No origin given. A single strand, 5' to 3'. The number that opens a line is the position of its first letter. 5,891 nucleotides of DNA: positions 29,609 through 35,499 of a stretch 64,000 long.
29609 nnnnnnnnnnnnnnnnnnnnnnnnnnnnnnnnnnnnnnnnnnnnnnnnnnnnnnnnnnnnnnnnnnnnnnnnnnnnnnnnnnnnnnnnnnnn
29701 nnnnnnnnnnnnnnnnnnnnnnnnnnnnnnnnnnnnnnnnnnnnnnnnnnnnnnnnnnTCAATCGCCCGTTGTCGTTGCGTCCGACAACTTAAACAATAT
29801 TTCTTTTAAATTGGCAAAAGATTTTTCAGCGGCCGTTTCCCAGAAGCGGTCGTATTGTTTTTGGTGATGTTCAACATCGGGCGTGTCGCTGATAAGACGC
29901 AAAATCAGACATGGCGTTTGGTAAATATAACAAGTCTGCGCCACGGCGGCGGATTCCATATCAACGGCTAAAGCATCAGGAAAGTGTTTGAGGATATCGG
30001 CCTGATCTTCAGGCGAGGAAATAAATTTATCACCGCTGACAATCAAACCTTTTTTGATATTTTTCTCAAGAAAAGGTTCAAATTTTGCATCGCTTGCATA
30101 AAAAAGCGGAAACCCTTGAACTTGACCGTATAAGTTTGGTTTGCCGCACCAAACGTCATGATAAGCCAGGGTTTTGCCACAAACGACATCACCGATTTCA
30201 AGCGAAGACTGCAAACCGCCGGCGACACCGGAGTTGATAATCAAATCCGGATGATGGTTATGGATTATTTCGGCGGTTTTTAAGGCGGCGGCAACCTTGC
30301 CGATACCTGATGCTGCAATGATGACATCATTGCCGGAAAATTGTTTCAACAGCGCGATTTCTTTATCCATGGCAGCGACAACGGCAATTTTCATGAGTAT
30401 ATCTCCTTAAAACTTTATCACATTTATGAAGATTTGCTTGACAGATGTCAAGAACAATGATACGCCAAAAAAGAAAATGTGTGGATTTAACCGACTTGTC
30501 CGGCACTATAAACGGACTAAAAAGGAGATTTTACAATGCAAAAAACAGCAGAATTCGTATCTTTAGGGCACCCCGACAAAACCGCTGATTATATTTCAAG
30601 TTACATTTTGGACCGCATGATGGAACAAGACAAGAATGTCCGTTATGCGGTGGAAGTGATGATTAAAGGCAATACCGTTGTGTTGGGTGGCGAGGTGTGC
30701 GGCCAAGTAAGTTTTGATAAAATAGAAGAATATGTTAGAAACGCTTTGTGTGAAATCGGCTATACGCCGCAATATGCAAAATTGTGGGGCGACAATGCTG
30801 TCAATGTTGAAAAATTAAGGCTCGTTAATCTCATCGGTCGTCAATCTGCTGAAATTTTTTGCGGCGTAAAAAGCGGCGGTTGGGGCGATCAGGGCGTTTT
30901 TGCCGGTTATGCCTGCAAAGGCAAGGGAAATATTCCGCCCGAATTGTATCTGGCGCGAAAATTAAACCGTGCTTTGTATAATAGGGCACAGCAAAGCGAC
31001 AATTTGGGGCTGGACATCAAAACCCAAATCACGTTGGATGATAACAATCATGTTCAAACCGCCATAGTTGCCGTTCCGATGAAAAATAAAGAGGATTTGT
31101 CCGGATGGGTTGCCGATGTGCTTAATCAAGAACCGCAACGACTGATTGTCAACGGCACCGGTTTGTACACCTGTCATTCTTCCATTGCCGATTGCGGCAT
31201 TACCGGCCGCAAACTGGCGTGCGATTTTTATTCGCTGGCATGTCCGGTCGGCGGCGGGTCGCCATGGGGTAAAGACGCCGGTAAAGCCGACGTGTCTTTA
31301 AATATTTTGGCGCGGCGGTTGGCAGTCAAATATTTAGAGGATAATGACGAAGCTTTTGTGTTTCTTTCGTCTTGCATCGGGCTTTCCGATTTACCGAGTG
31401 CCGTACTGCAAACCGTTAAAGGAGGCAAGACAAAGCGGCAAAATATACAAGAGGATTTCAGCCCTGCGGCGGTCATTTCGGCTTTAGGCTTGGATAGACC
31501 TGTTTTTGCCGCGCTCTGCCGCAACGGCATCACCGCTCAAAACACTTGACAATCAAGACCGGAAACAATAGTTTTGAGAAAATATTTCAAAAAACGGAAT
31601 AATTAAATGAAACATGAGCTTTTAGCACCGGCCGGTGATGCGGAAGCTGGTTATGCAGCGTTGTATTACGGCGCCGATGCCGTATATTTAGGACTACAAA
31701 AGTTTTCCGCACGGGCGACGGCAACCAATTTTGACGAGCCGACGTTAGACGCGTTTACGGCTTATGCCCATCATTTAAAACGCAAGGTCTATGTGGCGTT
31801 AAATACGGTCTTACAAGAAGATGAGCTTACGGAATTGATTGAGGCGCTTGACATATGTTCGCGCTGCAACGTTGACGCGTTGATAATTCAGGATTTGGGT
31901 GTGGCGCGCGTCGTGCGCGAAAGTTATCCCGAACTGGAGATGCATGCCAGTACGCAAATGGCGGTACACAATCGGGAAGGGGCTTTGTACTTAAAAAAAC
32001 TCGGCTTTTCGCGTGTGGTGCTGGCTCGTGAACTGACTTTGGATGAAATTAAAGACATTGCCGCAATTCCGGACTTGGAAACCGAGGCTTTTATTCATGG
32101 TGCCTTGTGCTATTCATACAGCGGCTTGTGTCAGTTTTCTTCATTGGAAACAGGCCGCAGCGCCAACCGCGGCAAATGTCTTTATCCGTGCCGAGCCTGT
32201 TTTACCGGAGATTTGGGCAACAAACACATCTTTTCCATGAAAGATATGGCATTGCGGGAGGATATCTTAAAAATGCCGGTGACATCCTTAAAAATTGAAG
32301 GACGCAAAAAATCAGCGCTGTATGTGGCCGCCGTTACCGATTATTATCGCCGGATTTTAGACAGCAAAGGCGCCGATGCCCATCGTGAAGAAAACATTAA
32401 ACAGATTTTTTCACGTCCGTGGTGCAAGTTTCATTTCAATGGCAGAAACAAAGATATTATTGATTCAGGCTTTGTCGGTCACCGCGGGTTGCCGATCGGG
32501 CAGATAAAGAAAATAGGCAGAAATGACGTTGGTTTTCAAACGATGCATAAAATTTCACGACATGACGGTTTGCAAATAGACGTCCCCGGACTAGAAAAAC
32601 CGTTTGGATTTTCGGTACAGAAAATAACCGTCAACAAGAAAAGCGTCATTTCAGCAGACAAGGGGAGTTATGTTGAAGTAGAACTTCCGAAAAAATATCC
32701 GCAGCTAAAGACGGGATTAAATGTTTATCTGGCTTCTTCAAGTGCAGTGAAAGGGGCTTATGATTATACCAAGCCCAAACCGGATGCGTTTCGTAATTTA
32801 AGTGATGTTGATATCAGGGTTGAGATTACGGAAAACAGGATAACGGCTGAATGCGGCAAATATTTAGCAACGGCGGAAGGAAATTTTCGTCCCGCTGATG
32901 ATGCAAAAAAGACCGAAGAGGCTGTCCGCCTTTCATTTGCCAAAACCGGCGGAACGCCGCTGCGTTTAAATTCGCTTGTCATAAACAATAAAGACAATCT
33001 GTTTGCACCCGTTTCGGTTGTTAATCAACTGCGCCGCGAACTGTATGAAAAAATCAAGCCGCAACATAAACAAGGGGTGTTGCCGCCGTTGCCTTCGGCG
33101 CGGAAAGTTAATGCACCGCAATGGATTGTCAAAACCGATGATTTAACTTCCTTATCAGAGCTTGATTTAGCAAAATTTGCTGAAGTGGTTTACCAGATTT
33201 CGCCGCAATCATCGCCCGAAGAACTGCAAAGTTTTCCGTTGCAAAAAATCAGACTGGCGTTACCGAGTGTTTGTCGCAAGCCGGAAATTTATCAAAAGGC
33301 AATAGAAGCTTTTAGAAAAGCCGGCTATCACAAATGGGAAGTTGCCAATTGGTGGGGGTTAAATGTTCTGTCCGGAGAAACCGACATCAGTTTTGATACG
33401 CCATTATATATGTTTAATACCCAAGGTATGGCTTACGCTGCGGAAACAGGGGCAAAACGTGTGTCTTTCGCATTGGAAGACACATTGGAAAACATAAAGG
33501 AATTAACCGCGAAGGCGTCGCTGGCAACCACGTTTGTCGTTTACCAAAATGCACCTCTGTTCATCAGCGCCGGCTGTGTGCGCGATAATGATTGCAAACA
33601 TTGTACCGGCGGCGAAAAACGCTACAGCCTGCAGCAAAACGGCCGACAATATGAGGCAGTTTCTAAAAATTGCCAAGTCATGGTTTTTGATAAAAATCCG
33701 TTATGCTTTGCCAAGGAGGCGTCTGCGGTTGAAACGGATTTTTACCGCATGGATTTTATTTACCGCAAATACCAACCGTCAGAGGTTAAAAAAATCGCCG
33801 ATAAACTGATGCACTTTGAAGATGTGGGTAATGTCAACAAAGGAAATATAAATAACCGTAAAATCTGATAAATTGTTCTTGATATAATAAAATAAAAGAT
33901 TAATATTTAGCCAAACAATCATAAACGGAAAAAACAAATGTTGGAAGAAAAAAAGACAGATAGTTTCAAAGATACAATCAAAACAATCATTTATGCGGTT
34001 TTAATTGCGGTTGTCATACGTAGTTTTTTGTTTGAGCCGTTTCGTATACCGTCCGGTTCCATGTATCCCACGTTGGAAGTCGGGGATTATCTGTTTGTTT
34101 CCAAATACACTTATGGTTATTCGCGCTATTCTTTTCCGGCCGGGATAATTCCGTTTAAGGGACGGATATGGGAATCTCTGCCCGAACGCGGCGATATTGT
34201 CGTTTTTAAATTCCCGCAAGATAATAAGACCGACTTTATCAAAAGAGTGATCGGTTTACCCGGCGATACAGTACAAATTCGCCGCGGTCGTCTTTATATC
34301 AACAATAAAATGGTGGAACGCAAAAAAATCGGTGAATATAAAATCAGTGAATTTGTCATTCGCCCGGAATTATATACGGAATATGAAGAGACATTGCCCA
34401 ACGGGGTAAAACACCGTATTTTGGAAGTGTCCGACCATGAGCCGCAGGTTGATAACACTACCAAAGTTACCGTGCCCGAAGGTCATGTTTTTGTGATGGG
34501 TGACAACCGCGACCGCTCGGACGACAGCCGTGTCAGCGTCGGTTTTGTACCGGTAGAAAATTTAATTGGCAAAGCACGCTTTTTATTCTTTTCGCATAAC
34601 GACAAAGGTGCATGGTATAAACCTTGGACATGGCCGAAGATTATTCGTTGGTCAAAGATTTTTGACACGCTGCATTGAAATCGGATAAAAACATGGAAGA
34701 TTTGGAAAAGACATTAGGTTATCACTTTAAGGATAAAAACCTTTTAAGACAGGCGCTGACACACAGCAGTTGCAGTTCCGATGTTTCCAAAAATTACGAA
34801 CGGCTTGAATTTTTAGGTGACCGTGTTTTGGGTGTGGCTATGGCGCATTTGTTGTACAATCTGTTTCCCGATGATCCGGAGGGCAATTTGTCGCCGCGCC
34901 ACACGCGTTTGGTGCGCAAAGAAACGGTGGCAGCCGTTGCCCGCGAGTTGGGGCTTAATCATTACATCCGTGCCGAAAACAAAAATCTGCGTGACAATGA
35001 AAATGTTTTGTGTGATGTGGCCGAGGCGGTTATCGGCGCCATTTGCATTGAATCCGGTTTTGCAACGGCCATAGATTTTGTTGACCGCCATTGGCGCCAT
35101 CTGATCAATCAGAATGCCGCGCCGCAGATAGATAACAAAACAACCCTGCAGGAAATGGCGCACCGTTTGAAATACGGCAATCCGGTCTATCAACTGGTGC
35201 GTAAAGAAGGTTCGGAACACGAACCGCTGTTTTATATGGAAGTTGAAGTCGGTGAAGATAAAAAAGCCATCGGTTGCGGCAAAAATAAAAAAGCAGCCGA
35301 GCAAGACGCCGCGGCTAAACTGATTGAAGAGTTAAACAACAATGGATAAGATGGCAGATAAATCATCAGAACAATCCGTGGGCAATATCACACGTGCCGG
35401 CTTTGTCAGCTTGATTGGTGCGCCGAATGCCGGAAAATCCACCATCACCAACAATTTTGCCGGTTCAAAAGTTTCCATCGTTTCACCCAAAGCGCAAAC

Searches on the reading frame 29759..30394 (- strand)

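Call 18: search_protein_families(library=pfam, proteins=[window:29759-30394:-], max_evalue=0.0001)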
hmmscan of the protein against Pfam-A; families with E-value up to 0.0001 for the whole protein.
window:29759-30394:- (211 aa): 1 family
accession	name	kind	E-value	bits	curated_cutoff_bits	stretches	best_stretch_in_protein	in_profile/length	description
PF01048.26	PNP_UDP_1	-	1.2e-35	123.4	25.1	1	20-199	40-231/233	Phosphorylase superfamily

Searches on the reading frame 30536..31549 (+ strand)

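Call 18: search_protein_families(library=pfam, proteins=[window:30536-31549:+], max_evalue=0.0001)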
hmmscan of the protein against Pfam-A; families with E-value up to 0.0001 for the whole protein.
window:30536-31549:+ (337 aa): 3 families
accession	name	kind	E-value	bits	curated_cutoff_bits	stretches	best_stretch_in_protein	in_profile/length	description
PF00438.25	S-AdoMet_synt_N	-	4.3e-21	75.8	33.1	1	4-87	5-87/99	S-adenosylmethionine synthetase, N-terminal domain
PF02773.21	S-AdoMet_synt_C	-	4.9e-13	49.6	25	1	216-332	4-128/138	S-adenosylmethionine synthetase, C-terminal domain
PF02772.21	S-AdoMet_synt_M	-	7.2e-08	33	29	1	115-181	3-75/120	S-adenosylmethionine synthetase, central domain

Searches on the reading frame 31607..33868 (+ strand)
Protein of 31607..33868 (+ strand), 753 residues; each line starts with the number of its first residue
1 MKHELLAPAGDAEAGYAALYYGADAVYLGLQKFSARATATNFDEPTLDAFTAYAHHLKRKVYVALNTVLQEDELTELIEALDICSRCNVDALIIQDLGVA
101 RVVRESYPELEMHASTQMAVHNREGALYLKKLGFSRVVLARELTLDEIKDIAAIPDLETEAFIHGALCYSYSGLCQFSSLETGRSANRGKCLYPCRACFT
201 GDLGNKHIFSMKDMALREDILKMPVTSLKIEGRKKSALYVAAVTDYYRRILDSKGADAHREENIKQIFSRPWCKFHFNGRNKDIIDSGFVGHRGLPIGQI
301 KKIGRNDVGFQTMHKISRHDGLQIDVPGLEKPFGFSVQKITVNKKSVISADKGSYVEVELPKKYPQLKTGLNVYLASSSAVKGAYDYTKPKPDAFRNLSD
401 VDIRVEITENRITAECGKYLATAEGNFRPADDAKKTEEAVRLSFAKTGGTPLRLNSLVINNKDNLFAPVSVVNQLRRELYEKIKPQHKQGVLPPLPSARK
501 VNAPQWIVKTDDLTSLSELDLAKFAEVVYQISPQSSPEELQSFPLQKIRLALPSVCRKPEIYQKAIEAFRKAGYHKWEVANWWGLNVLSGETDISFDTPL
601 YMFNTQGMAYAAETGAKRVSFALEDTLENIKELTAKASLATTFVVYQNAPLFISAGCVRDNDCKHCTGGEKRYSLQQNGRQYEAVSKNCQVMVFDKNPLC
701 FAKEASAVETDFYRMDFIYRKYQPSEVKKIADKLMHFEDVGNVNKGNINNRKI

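Call 18: search_protein_families(library=pfam, proteins=[window:31607-33868:+], max_evalue=0.0001)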
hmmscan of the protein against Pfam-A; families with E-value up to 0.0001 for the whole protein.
window:31607-33868:+ (753 aa): 2 families
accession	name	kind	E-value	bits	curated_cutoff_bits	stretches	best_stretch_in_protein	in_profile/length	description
PF01136.24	Peptidase_U32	-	4.1e-66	223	22.4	1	76-281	3-231/233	Peptidase family U32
PF12392.13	DUF3656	-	3e-13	50.8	22.1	1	399-484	25-105/109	Collagenase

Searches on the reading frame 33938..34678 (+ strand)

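Call 18: search_protein_families(library=pfam, proteins=[window:33938-34678:+], max_evalue=0.0001)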
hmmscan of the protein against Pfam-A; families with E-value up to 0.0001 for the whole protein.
window:33938-34678:+ (246 aa): 1 family
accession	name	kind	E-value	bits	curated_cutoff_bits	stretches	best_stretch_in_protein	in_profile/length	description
PF10502.14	Peptidase_S26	-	4.8e-56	189.8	22.9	1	12-217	3-167/168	Signal peptidase, peptidase S26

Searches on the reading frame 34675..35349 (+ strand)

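Call 18: search_protein_families(library=pfam, proteins=[window:34675-35349:+], max_evalue=0.0001)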
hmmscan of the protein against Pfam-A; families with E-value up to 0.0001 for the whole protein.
window:34675-35349:+ (224 aa): 4 families
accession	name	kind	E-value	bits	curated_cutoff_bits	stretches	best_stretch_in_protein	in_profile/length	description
PF14622.11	Ribonucleas_3_3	-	2e-29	102.8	35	1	20-139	1-123/128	Ribonuclease-III-like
PF00636.31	Ribonuclease_3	-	1.3e-19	71.2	27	1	42-128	1-102/102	Ribonuclease III domain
PF00035.32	dsrm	-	7.8e-16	58.9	23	1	155-220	2-66/66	Double-stranded RNA binding motif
PF22935.1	RM44_endonuclase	-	1.6e-06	28.7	27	1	35-123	54-139/139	Large ribosomal subunit protein mL44, endonuclease domain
